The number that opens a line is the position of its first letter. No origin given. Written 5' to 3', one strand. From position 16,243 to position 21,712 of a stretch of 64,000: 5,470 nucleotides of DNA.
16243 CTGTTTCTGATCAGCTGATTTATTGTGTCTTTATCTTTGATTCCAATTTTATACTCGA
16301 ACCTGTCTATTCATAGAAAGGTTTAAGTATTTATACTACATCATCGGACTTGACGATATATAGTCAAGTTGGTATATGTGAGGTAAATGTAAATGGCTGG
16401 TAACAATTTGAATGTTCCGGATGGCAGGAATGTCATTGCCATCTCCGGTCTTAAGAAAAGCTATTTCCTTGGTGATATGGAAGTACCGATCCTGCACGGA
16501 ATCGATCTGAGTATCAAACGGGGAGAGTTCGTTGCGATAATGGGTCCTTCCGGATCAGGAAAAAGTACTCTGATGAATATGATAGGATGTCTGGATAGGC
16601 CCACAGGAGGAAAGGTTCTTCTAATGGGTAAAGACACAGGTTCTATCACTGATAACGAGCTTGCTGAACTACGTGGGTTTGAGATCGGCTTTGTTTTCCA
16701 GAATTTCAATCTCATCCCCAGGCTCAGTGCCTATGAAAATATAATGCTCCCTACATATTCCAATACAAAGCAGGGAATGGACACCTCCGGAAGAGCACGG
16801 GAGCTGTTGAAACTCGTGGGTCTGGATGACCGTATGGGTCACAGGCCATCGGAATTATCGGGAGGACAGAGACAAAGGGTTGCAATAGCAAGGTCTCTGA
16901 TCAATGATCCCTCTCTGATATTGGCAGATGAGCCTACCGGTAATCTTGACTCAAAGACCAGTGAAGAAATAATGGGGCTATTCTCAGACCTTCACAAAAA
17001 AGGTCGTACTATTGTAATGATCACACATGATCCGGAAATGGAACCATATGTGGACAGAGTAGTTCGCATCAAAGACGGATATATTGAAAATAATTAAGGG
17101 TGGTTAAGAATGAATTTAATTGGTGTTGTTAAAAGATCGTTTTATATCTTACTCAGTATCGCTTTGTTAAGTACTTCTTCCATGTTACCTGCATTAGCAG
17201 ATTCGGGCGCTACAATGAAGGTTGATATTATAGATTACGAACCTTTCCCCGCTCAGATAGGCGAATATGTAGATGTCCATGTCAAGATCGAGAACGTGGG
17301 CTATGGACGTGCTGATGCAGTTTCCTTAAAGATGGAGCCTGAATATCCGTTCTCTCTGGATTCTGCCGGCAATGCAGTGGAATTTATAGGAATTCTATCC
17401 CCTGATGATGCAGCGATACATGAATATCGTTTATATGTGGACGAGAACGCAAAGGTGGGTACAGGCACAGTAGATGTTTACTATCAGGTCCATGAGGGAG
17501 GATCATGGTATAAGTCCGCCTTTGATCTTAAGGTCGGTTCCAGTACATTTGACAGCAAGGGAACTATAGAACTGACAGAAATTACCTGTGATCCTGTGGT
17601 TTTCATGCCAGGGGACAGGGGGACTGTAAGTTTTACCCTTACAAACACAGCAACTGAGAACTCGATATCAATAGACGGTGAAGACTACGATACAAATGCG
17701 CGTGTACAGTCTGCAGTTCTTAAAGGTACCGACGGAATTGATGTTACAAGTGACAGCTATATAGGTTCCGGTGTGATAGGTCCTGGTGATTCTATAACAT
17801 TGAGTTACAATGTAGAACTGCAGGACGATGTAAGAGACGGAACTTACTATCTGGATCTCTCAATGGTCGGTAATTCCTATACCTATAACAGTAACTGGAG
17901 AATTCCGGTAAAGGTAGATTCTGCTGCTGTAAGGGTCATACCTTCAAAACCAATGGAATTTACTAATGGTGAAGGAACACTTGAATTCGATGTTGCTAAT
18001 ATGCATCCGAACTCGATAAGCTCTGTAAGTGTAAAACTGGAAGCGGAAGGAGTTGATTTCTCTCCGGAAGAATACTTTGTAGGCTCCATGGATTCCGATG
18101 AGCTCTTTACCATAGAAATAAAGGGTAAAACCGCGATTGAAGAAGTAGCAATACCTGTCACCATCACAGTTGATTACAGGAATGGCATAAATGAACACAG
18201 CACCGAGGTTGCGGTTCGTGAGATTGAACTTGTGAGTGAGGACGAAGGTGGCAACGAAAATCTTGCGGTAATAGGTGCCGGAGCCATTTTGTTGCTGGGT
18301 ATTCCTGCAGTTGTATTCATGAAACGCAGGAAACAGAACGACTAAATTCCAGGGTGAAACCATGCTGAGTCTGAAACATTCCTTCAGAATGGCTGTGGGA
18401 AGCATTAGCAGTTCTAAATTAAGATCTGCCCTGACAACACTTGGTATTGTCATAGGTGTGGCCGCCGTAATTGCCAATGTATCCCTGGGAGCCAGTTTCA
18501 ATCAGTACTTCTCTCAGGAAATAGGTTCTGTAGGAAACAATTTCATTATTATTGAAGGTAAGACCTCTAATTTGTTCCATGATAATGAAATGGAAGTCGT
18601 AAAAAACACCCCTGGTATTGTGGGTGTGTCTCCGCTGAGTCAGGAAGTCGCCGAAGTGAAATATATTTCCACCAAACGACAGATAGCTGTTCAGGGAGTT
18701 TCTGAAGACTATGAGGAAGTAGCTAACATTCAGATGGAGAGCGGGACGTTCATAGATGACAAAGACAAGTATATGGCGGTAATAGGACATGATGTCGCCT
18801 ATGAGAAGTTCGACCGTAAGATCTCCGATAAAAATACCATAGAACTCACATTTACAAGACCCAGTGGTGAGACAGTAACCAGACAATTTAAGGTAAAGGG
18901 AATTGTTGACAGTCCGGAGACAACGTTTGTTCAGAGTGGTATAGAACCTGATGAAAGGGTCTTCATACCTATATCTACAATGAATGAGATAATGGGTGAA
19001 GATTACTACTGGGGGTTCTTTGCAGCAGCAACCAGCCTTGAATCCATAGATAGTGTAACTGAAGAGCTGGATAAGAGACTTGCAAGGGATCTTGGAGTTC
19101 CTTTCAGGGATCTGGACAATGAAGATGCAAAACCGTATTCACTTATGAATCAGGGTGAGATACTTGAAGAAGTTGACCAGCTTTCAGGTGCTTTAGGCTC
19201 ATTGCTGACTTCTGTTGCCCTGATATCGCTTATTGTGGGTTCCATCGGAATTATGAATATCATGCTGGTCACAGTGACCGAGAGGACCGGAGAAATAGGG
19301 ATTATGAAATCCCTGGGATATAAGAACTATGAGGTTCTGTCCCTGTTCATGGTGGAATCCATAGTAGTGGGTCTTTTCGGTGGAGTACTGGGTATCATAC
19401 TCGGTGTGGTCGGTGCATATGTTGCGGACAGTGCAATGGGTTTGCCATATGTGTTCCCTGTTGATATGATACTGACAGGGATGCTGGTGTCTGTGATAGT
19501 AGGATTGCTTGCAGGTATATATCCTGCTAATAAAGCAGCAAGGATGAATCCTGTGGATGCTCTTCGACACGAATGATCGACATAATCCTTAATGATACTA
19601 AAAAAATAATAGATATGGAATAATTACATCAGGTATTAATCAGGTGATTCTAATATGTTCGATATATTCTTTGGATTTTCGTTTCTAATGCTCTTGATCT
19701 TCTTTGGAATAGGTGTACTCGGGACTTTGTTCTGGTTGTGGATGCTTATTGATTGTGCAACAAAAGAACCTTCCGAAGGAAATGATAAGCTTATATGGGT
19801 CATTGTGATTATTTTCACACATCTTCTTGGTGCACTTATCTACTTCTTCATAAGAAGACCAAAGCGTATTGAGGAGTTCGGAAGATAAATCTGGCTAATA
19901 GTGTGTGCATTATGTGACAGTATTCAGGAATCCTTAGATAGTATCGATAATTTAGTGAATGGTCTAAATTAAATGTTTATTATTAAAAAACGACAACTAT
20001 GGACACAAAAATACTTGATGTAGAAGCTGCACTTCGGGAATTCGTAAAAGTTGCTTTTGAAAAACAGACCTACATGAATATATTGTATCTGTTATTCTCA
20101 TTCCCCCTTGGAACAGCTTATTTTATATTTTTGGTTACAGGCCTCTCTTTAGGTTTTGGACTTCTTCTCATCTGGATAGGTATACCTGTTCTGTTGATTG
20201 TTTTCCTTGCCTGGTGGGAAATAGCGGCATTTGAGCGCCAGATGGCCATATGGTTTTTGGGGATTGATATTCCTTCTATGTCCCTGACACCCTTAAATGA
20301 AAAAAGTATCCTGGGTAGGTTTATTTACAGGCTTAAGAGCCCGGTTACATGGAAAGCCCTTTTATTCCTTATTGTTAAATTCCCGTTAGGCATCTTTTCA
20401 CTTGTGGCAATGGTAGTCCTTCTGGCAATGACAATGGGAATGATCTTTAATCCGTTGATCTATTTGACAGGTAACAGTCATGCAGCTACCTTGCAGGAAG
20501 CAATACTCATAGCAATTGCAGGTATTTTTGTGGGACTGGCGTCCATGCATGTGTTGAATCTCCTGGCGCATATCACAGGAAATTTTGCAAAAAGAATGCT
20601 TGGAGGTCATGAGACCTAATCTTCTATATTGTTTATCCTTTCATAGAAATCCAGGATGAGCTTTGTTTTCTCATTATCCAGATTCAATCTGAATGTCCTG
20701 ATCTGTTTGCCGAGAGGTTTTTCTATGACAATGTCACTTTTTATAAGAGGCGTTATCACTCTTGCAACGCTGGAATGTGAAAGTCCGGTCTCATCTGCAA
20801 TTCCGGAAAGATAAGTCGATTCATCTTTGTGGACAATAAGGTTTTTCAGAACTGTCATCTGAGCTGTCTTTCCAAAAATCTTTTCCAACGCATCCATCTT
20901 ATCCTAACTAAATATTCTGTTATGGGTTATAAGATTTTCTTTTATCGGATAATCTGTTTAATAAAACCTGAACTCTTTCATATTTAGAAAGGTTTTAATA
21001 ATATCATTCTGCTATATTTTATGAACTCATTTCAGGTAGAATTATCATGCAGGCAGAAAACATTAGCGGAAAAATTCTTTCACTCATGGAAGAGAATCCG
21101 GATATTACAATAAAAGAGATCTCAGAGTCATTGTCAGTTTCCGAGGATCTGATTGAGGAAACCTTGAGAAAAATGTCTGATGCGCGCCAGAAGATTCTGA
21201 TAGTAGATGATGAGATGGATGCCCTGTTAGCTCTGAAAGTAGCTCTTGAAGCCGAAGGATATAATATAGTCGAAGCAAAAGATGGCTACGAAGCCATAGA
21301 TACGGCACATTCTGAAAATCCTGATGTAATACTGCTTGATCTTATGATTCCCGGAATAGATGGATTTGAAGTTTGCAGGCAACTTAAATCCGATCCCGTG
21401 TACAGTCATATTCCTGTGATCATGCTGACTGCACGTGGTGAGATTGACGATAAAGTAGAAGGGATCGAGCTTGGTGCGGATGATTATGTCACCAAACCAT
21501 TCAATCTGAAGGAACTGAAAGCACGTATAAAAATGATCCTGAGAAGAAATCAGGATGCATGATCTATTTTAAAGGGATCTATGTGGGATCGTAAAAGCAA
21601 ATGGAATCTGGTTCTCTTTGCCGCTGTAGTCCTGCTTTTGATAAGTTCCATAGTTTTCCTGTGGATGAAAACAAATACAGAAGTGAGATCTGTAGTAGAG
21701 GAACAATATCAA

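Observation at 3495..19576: Three FtsX/MacB-type ABC modules, each paired with a COG1361-like surface protein, packed into 16 kb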

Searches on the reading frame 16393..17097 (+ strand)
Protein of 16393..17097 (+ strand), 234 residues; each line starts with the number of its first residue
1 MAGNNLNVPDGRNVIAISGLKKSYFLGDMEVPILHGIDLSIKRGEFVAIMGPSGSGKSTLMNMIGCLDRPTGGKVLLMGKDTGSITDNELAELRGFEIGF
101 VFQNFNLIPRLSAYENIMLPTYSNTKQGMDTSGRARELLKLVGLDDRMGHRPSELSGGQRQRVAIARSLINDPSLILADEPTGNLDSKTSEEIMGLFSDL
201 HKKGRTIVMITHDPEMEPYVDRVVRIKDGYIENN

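Call 4: search_protein_families(library=pfam, proteins=[window:16393-17097:+], max_evalue=0.01)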
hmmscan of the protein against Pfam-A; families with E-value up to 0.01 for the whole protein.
window:16393-17097:+ (234 aa): 7 families
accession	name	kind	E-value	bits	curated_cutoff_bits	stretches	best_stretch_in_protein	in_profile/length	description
PF00005.33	ABC_tran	-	9.5e-35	120.6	25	1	34-182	1-136/137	ABC transporter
PF13304.12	AAA_21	-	8e-08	33.1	27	1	152-215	235-301/304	AAA domain, putative AbiEii toxin, Type IV TA system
PF02463.25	SMC_N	-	6e-07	29.5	40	1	45-227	25-212/220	RecF/RecN/SMC N terminal domain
PF13555.12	AAA_29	-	0.00021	21.4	27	1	38-61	16-39/61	P-loop containing region of AAA domain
PF13401.12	AAA_22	-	0.00086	20.1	27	1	44-185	5-96/130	AAA domain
PF25199.1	nSTAND_NTPase5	-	0.001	19.3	34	1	42-105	39-105/145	Novel STAND NTPase 5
PF03193.22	RsgA_GTPase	-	0.004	17.4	30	1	44-64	106-126/174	RsgA GTPase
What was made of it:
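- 16393..17097 (+): Module C ABC ATPase (234 aa). Pfam ABC_tran 9.5e-35 (call 4).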

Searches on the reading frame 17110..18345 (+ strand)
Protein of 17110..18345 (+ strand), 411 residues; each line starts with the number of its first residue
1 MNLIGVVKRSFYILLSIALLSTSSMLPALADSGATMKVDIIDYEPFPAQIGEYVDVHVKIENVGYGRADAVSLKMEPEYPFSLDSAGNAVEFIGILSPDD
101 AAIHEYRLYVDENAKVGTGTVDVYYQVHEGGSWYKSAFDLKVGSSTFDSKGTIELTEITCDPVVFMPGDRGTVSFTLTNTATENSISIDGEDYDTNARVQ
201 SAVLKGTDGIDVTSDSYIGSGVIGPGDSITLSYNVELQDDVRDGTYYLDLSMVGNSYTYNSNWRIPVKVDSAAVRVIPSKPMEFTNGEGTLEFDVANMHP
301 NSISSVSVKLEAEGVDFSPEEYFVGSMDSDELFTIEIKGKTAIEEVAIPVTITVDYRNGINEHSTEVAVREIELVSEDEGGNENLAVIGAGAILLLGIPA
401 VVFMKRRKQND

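Call 4: search_protein_families(library=pfam, proteins=[window:17110-18345:+], max_evalue=0.01)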
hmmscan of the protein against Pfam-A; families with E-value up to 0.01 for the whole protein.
window:17110-18345:+ (411 aa): 2 families
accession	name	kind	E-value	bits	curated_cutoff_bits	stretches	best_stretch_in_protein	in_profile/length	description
PF07705.17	CARDB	-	8.1e-05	23.2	22.7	0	285-363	17-92/101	CARDB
PF07559.19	FlgE_D2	-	0.0061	17.5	22.7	0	253-369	43-134/142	Flagellar basal body protein FlaE D2 domain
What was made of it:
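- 17110..18345 (+): SURF-C, a COG1361-type anchored surface protein (411 aa). CARDB is weak (call 4).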

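Call 6: search_protein_families(library=ncbifam, proteins=[window:17110-18345:+], max_evalue=0.01)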
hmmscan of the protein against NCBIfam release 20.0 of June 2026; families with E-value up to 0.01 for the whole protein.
window:17110-18345:+ (411 aa): 0 families

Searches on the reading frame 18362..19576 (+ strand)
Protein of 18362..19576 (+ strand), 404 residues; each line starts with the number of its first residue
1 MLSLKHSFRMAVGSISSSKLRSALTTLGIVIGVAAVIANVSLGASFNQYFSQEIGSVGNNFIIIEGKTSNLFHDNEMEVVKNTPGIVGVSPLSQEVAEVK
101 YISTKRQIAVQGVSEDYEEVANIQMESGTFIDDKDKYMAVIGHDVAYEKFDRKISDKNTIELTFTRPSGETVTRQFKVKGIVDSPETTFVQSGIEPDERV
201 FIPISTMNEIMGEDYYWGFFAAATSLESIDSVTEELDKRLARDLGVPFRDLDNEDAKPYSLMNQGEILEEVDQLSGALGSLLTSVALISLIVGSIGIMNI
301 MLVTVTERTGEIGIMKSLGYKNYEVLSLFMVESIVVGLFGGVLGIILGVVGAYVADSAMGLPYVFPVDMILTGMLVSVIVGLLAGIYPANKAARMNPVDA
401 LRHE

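Call 4: search_protein_families(library=pfam, proteins=[window:18362-19576:+], max_evalue=0.01)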
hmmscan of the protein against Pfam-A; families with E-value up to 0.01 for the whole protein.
window:18362-19576:+ (404 aa): 2 families
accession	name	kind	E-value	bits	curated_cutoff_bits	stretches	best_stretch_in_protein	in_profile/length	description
PF12704.14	MacB_PCD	-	8.2e-29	101.8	27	1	22-238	1-206/207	MacB-like periplasmic core domain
PF02687.27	FtsX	-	2.2e-22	79.8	25.5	1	284-397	2-120/120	FtsX-like permease C-terminal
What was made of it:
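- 18362..19576 (+): Module C permease (FtsX/MacB_PCD, 404 aa). It is the only permease of this module. Pfam MacB_PCD 8.2e-29 and FtsX 2.2e-22 (call 4).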

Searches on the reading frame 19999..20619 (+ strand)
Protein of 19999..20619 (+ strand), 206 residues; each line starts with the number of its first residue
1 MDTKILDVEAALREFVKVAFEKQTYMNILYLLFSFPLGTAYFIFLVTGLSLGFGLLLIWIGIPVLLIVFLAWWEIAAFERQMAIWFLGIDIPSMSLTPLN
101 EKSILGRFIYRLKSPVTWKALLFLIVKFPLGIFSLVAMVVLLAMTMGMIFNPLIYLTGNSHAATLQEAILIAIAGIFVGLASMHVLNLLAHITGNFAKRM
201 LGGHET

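Call 4: search_protein_families(library=pfam, proteins=[window:19999-20619:+], max_evalue=0.01)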
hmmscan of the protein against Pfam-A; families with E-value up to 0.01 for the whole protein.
window:19999-20619:+ (206 aa): 1 family
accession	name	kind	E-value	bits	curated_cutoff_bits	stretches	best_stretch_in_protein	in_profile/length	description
PF13796.11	Sensor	-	1.9e-35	122.7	28.2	1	30-201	1-162/162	Putative sensor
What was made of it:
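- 19999..20619 (+): PF13796 'Putative sensor' polytopic membrane protein (206 aa). It is a conserved downstream neighbour of C-type modules, and whether it belongs to the system is unproven. Pfam 1.9e-35 (call 4).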

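Call 68: search_protein_families(library=padloc, proteins=[window:19999-20619:+], max_evalue=0.001)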
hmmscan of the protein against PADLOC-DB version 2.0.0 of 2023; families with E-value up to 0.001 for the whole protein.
window:19999-20619:+ (206 aa): 0 families

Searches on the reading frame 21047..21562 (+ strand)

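Call 48: search_protein_families(library=pfam, proteins=[window:21047-21562:+], max_evalue=0.001)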
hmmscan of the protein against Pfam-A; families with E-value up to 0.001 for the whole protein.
window:21047-21562:+ (171 aa): 3 families
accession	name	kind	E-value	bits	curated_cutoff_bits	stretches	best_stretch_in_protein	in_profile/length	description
PF00072.30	Response_reg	-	1.6e-33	115.6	30.2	1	50-162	1-111/111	Response regulator receiver domain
PF13412.12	HTH_24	-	1.6e-05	24.8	21.9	1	7-43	5-41/48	Winged helix-turn-helix DNA-binding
PF13404.12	HTH_AsnC-type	-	0.00025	21.2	27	1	8-43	6-41/42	AsnC-type helix-turn-helix domain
